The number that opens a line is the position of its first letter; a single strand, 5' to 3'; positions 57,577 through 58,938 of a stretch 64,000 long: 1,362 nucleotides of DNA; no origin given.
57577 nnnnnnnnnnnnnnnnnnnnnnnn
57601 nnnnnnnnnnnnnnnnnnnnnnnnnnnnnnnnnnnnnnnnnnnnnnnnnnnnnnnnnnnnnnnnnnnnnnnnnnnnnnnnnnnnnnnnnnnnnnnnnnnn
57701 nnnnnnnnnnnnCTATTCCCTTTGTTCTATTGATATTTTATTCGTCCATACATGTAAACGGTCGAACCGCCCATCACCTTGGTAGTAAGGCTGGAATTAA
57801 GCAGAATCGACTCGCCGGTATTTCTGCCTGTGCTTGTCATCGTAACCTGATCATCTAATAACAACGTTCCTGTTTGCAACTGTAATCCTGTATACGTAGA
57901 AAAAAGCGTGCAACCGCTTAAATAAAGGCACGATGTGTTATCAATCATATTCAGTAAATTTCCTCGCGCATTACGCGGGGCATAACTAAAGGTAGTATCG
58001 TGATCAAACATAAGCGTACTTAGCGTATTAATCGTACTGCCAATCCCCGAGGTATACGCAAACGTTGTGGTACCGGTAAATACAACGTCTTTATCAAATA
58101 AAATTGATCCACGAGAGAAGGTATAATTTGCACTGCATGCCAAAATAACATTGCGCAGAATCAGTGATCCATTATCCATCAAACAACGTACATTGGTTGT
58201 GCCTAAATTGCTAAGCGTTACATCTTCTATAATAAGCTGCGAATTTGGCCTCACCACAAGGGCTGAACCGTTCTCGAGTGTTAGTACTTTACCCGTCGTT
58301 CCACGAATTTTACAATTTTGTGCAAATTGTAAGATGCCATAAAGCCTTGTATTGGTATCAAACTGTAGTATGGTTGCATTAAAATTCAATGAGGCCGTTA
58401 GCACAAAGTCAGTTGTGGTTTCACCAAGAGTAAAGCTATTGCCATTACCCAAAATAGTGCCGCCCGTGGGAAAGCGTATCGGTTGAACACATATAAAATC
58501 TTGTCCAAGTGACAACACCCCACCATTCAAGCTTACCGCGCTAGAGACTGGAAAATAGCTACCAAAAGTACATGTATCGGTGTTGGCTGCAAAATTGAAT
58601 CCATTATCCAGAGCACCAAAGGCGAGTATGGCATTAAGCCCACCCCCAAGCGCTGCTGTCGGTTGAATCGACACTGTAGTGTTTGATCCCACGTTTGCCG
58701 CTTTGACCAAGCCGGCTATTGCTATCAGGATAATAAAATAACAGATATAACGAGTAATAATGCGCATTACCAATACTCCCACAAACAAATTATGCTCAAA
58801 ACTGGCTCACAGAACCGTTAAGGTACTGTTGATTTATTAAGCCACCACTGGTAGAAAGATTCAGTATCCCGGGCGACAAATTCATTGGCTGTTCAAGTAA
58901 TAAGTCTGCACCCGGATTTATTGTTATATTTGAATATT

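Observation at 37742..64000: Four consecutive partner-plus-giant gene pairs form a ~26 kb co-directional array of unrecognised secreted proteins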

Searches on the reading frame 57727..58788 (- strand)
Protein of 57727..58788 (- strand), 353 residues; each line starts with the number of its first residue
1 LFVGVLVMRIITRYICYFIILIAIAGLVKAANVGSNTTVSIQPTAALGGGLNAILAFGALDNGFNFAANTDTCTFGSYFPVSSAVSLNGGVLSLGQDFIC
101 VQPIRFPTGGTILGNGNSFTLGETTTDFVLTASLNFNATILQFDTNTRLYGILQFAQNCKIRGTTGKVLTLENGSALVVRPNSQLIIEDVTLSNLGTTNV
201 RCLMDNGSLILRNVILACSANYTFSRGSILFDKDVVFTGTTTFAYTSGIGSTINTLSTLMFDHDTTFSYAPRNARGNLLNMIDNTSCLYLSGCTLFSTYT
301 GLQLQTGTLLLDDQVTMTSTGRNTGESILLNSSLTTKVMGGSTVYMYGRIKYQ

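Call 5: search_protein_families(library=pfam, proteins=[window:57727-58788:-], max_evalue=0.1)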
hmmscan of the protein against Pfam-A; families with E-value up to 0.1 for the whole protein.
window:57727-58788:- (353 aa): 1 family
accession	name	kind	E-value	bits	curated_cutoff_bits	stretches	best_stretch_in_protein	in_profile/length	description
PF13229.12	Beta_helix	-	0.061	13.4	25.9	0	157-231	14-83/158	Right handed beta helix region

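Call 6: search_protein_families(library=ncbifam, proteins=[window:57727-58788:-], max_evalue=0.1)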
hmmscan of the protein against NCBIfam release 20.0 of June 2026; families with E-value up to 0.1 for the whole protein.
window:57727-58788:- (353 aa): 0 families

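Call 11: find_homologous_proteins(query=window:57727-58788:-, max_evalue=0.001)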
Query window:57727-58788:- (353 aa): 10 proteins with E <= 0.001 among 6099 candidates.
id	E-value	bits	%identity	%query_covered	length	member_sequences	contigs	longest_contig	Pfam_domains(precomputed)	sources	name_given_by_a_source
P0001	1.6e-217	739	100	98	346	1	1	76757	-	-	-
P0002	5.6e-164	563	76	98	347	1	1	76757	-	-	-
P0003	1.0e-138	480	67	96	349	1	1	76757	-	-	-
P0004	5.0e-99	350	52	94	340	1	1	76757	-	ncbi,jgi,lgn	-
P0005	3.9e-65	238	41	97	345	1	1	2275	-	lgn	-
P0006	3.8e-60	222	41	85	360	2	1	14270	-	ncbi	-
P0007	4.4e-54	202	37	93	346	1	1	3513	-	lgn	-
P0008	3.0e-50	189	45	61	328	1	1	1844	PF23414.2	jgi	jgi:hypothetical protein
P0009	4.4e-23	100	31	83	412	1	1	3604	-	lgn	-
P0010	5.3e-13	67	31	53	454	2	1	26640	-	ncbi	-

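Call 13: find_encoding_contigs(protein=P0004, flank=10000, max_places=4)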
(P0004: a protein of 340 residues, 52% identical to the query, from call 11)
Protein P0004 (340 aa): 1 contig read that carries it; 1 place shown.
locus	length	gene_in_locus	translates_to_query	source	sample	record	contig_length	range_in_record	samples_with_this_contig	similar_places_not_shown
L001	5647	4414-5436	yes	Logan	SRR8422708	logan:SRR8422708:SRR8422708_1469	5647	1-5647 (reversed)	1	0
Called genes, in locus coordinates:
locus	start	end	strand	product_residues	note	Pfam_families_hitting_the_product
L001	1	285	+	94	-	?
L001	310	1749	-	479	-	PF01637:ATPase_2, PF13191:AAA_16 (weak), PF13401:AAA_22 (weak)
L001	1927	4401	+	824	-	-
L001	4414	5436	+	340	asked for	-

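Call 27: find_related_loci(query=A3, collection=genome_contigs, flank=10000)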
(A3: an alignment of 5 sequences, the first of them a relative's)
Query A3 (346 aa) in genome_contigs; peptide patterns used: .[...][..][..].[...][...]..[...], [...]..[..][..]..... (x = any residue, [..] = any of these).
167 stretches matched a pattern; 14 encode a relative of the query (tblastn E <= 1e-3); 14 distinct loci.
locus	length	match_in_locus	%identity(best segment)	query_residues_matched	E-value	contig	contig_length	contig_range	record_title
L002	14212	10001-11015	48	8-345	2e-59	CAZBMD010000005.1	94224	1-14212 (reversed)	MAG TPA_asm: uncultured Pseudomonadota bacterium isolate SRP286056_co2_83 genome assembly, contig: NODE_218_length_94224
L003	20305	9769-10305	40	130-307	8e-31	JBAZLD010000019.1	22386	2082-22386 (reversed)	MAG: Candidatus Babeliales bacterium isolate SO_2017_LW4_16 scaffold_4671_c1_LW137-91_2017, whole genome shotgun sequenc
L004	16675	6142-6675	40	130-307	1e-30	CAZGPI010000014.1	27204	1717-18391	MAG TPA_asm: uncultured Pseudomonadota bacterium isolate SRP272421_co3_350 genome assembly, contig: NODE_3416_length_272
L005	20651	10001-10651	34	85-314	4e-30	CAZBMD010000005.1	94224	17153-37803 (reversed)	MAG TPA_asm: uncultured Pseudomonadota bacterium isolate SRP286056_co2_83 genome assembly, contig: NODE_218_length_94224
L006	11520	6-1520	34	45-314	9e-28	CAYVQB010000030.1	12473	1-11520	MAG TPA_asm: uncultured Pseudomonadota bacterium isolate binchicken_co181_168 genome assembly, contig: NODE_9470_length_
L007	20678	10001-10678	32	78-304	2e-28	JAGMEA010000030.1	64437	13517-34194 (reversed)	MAG: Candidatus Babeliales bacterium isolate RS_18_31 ZL530.bin.31.fa_30, whole genome shotgun sequence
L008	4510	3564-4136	37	145-341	3e-25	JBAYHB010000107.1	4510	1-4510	MAG: Candidatus Babeliales bacterium isolate SO_2016_GW1_139 scaffold37659_OW334_2016, whole genome shotgun sequence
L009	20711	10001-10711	30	52-305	2e-23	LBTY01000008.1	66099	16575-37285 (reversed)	MAG: candidate division TM6 bacterium GW2011_GWF2_38_10 US69_C0008, whole genome shotgun sequence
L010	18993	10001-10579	35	143-326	2e-24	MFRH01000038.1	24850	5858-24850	MAG: Candidatus Margulisbacteria bacterium GWF2_35_9 gwf2_scaffold_2434, whole genome shotgun sequence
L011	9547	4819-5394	34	153-329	4e-22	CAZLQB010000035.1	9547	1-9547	MAG TPA_asm: uncultured Pseudomonadota bacterium isolate SRP272421_co4_433 genome assembly, contig: NODE_22811_length_95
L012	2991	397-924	36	153-316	3e-22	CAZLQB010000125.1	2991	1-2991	MAG TPA_asm: uncultured Pseudomonadota bacterium isolate SRP272421_co4_433 genome assembly, contig: NODE_131225_length_2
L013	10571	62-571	32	153-310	5e-21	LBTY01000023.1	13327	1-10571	MAG: candidate division TM6 bacterium GW2011_GWF2_38_10 US69_C0023, whole genome shotgun sequence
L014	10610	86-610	34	145-316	5e-20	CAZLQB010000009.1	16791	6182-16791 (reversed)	MAG TPA_asm: uncultured Pseudomonadota bacterium isolate SRP272421_co4_433 genome assembly, contig: NODE_8874_length_167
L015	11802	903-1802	26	2-312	4e-18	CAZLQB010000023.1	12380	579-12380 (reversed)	MAG TPA_asm: uncultured Pseudomonadota bacterium isolate SRP272421_co4_433 genome assembly, contig: NODE_15016_length_12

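Call 33: search_protein_representatives(alignment_id=A1)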
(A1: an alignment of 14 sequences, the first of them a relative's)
Query: 14 sequences, 345 profile positions. Proteins with E-value up to 0.001 (for the whole library): 2584; up to 1e-10: 2296; up to 1e-30: 1541. The best 150 are listed.
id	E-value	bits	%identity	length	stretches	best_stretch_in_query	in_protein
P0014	0.0e+00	1651.0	-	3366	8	5-344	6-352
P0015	0.0e+00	1238.9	-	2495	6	6-342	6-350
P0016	0.0e+00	1234.7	-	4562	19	106-344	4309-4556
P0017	0.0e+00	1153.6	-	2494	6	7-330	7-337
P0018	0.0e+00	1104.5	-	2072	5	6-340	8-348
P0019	0.0e+00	1072.0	-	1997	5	5-340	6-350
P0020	0.0e+00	1061.9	-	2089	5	1-344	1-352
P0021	0.0e+00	1047.4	-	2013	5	3-344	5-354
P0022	0.0e+00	1015.7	-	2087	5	37-344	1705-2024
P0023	1.7e-291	980.8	-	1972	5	34-344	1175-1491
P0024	1.6e-287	967.7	-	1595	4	1-344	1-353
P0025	1.6e-284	957.9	-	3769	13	81-344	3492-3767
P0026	1.4e-282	951.5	-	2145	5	41-344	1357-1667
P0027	1.0e-271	915.8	-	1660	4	2-342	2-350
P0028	3.7e-271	913.9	-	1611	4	3-344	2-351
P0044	4.1e-243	821.7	-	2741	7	38-345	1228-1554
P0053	2.4e-219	743.5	-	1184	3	3-344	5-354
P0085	2.3e-186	635.0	-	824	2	9-343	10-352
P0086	2.4e-185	631.7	-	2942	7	39-345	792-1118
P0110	1.6e-164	563.3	-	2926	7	55-344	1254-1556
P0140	7.8e-137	472.2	-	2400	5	102-344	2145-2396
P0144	1.3e-134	464.8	-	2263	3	40-315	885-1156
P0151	2.6e-132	457.3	-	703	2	6-344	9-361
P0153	1.2e-131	455.1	-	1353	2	28-345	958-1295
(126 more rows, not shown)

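Call 34: list_cluster_members(proteins=[P0014, P0016, P0024, P0053, P0085, P0006, P0010, P0011, P0025, P0153])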
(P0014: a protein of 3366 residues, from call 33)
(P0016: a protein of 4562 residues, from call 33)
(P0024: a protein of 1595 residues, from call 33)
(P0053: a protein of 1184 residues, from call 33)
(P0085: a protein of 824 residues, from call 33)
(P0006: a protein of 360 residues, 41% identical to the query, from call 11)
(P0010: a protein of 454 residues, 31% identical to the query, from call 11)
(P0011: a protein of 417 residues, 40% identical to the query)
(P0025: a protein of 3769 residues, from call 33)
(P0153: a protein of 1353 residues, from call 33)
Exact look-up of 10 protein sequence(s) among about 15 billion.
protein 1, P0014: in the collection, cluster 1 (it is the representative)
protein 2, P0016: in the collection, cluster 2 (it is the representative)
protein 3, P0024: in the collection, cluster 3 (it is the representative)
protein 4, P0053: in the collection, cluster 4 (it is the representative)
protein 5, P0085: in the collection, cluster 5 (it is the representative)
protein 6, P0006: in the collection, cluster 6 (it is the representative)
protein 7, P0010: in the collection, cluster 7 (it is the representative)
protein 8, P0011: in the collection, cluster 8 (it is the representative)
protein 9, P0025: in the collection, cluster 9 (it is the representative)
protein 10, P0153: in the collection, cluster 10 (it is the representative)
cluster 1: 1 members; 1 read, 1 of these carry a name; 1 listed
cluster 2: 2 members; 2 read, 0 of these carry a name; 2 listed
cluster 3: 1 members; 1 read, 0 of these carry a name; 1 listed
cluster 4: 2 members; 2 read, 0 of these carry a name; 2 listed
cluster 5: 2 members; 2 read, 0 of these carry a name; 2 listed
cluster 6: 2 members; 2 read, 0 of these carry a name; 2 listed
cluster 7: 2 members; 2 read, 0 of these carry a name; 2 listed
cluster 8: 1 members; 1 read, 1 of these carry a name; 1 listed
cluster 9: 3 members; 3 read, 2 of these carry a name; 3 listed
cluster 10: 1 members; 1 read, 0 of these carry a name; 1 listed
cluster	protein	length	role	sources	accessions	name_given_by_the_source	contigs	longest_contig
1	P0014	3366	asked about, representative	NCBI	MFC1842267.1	hypothetical protein ACFLYU_01280 [Candidatus Dependentiae bacterium]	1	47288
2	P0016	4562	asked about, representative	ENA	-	-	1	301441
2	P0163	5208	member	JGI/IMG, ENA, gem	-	-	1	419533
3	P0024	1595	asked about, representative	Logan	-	-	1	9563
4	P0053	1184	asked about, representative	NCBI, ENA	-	-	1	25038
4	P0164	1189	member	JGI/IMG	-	-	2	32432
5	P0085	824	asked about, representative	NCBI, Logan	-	-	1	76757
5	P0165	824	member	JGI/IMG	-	-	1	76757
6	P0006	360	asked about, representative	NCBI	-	-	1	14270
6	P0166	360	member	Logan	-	-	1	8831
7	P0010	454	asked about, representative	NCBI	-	-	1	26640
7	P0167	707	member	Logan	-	-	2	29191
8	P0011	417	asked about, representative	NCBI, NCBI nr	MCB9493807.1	MAG: hypothetical protein H6679_06060, partial [Epsilonproteobacteria bacterium] | hypothetical protein [Campylobacterota bacterium]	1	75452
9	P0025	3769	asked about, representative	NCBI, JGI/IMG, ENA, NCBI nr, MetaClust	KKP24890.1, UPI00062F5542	MAG: hypothetical protein SZ59_C0001G0208 [candidate division TM6 bacterium ... | status=active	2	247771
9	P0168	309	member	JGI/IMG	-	hypothetical protein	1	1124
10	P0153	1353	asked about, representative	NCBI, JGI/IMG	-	-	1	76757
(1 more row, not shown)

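Call 35: search_protein_families(library=pfam, proteins=[P0085, P0053, P0024, P0008, P0151, P0153], max_evalue=0.01)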
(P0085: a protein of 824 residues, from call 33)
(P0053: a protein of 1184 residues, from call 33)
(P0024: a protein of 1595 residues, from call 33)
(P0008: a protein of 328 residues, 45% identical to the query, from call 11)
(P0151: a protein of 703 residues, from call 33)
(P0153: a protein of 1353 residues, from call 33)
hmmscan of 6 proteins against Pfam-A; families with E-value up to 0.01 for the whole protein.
P0085 (824 aa): 0 families

P0053 (1184 aa): 1 family
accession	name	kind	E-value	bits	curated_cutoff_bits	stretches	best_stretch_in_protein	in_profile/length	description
PF03196.18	DUF261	-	0.0091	16.6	26.1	0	372-429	76-133/137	Protein of unknown function, DUF261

P0024 (1595 aa): 0 families

P0008 (328 aa): 7 families
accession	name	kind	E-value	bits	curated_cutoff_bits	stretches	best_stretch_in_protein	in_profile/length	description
PF23414.1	Beta-prop_EML_2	-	8.7e-06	25.7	90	1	24-105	80-156/266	Echinoderm microtubule-associated protein second beta-propeller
PF25174.1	Beta-prop_THOC3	-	6.3e-05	22.5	305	1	30-102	93-158/272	THOC3 beta-propeller domain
PF24807.1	WD40_CDC20-Fz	-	7.2e-05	22.7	200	0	53-105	30-83/292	CDC20/Fizzy WD40 domain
PF12894.13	ANAPC4_WD40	-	8.6e-05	23.1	22.9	0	23-55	36-68/91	Anaphase-promoting complex subunit 4 WD40 domain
PF00400.38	WD40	-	0.00012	22.9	27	0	74-94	12-33/39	WD domain, G-beta repeat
PF24817.1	WD40_WDHD1_1st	-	0.0013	18.4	109.9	1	27-104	180-253/291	WDHD1 first WD40 domain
PF24814.1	WD40_Prp19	-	0.0024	17.4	320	1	17-90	212-277/281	Prp19 WD40 domain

P0151 (703 aa): 0 families

P0153 (1353 aa): 0 families

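Call 36: predict_structure(alignment_id=A1)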
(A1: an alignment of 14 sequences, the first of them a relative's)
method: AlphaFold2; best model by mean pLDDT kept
length: 346 residues; sequences in the alignment: 14
mean_pLDDT: 86.3   pTM: 0.82
mean pLDDT of the five models: 86.3, 85.3, 85.3, 85.3, 84.3
residues with pLDDT >= 90: 229; 70-90: 66; 50-70: 28; < 50: 23
segments of 3 or more residues with pLDDT < 50: 18-37
pLDDT, mean of each block of 10 residues (from residue 1): 55 53 34 45 59 79 84 85 91 88 93 92 94 95 96 91 94 97 94 93 97 94 97 93 96 95 87 95 96 91 97 87 95 95 90
secondary structure, 60 per line:
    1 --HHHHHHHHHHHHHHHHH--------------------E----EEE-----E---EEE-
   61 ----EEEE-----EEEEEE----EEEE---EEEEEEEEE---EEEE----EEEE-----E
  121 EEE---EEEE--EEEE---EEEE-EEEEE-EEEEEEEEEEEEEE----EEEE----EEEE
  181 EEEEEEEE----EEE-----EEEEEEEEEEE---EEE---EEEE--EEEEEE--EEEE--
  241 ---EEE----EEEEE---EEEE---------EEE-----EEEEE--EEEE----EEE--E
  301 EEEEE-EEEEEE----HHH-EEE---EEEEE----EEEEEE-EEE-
elements in order: H3-19 E45-47 E57-59 E65-68 E74-79 E84-87 E91-99 E103-106 E111-114 E120-123 E127-130 E133-136 E140-143 E145-149 E151-164 E169-172 E177-188 E193-195 E201-211 E215-217 E221-224 E227-232 E235-238 E244-246 E251-255 E259-262 E272-274 E280-284 E287-290 E295-297 E300-305 E307-312 E321-323 E327-331 E336-341 E343-345

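Call 40: fold_search(model_id=the predicted structure, library=pdb)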
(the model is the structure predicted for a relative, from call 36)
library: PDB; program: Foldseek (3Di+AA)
matches with E <= 10: 219; with E <= 0.001: 0
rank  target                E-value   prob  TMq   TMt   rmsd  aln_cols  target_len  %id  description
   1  5ny0                  6.9e-02  0.33  0.23  0.23  15.0       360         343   11  L. reuters 100-23 SRRP (released 2018-03-21)
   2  4q1q_A                7.3e-02  0.38  0.25  0.29  12.2       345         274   10  Crystal structure of TibC-catalyzed hyper-glycosylated TibA55-350 fragment (released 2014-09-17)
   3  9beu_A                1.3e-01  0.23  0.21  0.15  13.8       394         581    8  Structure of GH110B in complex with a lambda-carrageenan oligosaccharide (released 2025-08-27)
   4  1nhc_A                1.4e-01  0.33  0.27  0.27  13.4       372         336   11  Structural insights into the processivity of endopolygalacturonase I from Aspergillus niger (released 2003-11-25)
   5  6kvh                  1.5e-01  0.33  0.25  0.26  12.4       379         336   10  The mutant crystal structure of endo-polygalacturonase (T284A) from Talaromyces leycettanus JCM 12802 (released 2020-09-09)
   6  3riq                  2.7e-01  0.20  0.27  0.20  13.1       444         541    9  Siphovirus 9NA tailspike receptor binding domain (released 2012-02-29)
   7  5uyt_A                3.5e-01  0.08  0.16  0.14  20.5       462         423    9  Crystal structure of ice binding protein from an Antarctic bacterium Flavobacteriaceae (released 2017-10-25)
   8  9cdv_A                3.6e-01  0.13  0.23  0.19  13.1       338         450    9  Crystal Structure of Rhombotarget A (released 2025-07-02)
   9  8pvs_A                3.8e-01  0.21  0.25  0.15  13.8       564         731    8  Targeting extended blood antigens by Akkermansia muciniphila enzymes unveils a missing link for generating universal d (released 2024-02-28)
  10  7kob                  3.8e-01  0.15  0.21  0.21  14.1       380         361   10  Crystal structure of antigen 43b from Escherichia coli CFT073 (released 2022-03-09)
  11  6kve                  4.0e-01  0.20  0.24  0.25  13.1       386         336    9  Crystal structure of a GH28 endo-polygalacturonase from Talaromyces leycettanus JCM 12802 (released 2020-09-09)
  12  2vbk                  4.0e-01  0.20  0.26  0.20  13.2       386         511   13  NATIVE TAILSPIKE PROTEIN OF BACTERIOPHAGE SF6 (released 2008-04-01)
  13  5nxk_C                4.6e-01  0.14  0.23  0.25  14.7       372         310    8  L. reuteri 53608 SRRP (released 2018-03-21)
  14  7jvi_A                4.6e-01  0.12  0.24  0.21  13.6       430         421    9  Crystal structure of a beta-helix domain retrieved from capybara gut metagenome (released 2021-09-08)
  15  5c1e                  4.9e-01  0.09  0.17  0.19  14.5       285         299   10  Crystal Structure of the Pectin Methylesterase from Aspergillus niger in Penultimately Deglycosylated Form (N-acetylgluc (released 2015-07-01)
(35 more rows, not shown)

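Call 49: search_protein_families(library=pfam, proteins=[L007:6441-8408:+, L007:17172-18818:+, L003:5802-7841:+, L008:1-2085:+], max_evalue=10)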
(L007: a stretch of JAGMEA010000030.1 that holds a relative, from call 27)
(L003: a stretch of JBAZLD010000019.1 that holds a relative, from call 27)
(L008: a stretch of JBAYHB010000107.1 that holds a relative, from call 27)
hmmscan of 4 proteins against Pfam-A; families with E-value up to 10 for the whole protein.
L007:6441-8408:+ (656 aa): 0 families

L007:17172-18818:+ (549 aa): 0 families

L003:5802-7841:+ (680 aa): 3 families
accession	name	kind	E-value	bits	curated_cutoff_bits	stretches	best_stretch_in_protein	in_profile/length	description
PF19745.5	FUT8_N_cat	-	0.073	12.3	27.6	1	38-214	19-189/499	Alpha-(1,6)-fucosyltransferase N- and catalytic domains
PF05262.16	Borrelia_P83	-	1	8.2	33.6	1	58-189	203-332/489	Borrelia P83/100 protein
PF12722.12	Hid1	-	9.3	4.8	22.5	0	54-195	571-710/812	High-temperature-induced dauer-formation protein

L008:1-2085:+ (695 aa): 0 families

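Call 54: search_solved_structures(query=A1, max_evalue=10)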
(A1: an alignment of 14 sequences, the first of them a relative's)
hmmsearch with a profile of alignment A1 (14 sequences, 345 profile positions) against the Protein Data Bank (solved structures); distinct sequences matched with E-value up to 10: 3.
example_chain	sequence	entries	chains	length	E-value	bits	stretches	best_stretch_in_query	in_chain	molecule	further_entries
1pxz_A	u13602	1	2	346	0.012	17.7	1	137-191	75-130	Major pollen allergen Jun a 1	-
5jdd_A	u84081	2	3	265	0.11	14.6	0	182-220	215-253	Titin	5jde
3a0c_A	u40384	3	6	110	1.7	10.7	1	156-200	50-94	Mannose/sialic acid-binding lectin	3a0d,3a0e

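Call 67: list_cluster_members(proteins=[P0015, P0018, P0022, P0026, P0044, P0086, P0110, P0140, P0144, P0151])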
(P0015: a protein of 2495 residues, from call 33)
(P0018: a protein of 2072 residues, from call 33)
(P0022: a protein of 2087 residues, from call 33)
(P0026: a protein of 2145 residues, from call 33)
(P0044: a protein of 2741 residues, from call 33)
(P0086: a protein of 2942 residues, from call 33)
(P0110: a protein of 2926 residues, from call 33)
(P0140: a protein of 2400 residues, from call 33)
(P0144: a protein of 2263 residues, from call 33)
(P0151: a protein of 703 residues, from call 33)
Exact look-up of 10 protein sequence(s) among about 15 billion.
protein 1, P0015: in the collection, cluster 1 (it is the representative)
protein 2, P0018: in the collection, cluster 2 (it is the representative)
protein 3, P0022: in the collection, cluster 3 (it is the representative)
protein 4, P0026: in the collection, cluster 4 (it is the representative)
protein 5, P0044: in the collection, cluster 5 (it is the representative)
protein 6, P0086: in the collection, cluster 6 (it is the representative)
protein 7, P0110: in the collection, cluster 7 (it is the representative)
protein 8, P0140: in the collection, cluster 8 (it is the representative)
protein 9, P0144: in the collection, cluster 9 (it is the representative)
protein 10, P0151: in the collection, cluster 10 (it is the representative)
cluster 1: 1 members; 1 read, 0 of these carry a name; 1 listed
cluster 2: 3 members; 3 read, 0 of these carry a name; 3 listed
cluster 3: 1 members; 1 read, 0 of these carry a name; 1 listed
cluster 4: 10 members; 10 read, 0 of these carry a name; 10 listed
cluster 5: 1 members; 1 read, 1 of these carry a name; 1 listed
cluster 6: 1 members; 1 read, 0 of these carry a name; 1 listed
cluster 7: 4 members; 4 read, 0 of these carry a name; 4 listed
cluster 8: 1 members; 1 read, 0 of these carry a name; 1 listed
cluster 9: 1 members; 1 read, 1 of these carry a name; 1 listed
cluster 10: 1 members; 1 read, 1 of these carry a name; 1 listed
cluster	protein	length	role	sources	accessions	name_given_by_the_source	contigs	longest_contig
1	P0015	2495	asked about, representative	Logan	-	-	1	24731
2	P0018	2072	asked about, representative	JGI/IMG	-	-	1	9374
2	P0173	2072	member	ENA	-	-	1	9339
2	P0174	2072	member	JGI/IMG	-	-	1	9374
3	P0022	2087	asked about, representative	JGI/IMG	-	-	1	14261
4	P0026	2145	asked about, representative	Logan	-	-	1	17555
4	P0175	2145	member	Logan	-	-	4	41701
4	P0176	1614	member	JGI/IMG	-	-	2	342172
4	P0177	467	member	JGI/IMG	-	-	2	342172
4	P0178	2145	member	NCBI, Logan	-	-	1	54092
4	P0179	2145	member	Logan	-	-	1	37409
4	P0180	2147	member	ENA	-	-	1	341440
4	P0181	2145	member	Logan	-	-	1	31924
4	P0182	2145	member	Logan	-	-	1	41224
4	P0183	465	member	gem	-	-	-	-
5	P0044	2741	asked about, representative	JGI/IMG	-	hypothetical protein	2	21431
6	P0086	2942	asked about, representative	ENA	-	-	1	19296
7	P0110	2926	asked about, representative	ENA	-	-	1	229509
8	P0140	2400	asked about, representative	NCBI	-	-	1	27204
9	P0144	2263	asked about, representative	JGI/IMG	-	WD40 repeat protein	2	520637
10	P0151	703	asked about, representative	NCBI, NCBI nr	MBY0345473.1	MAG: hypothetical protein K2P98_01245, partial [Neisseriaceae bacterium] | hypothetical protein [Neisseriaceae bacterium]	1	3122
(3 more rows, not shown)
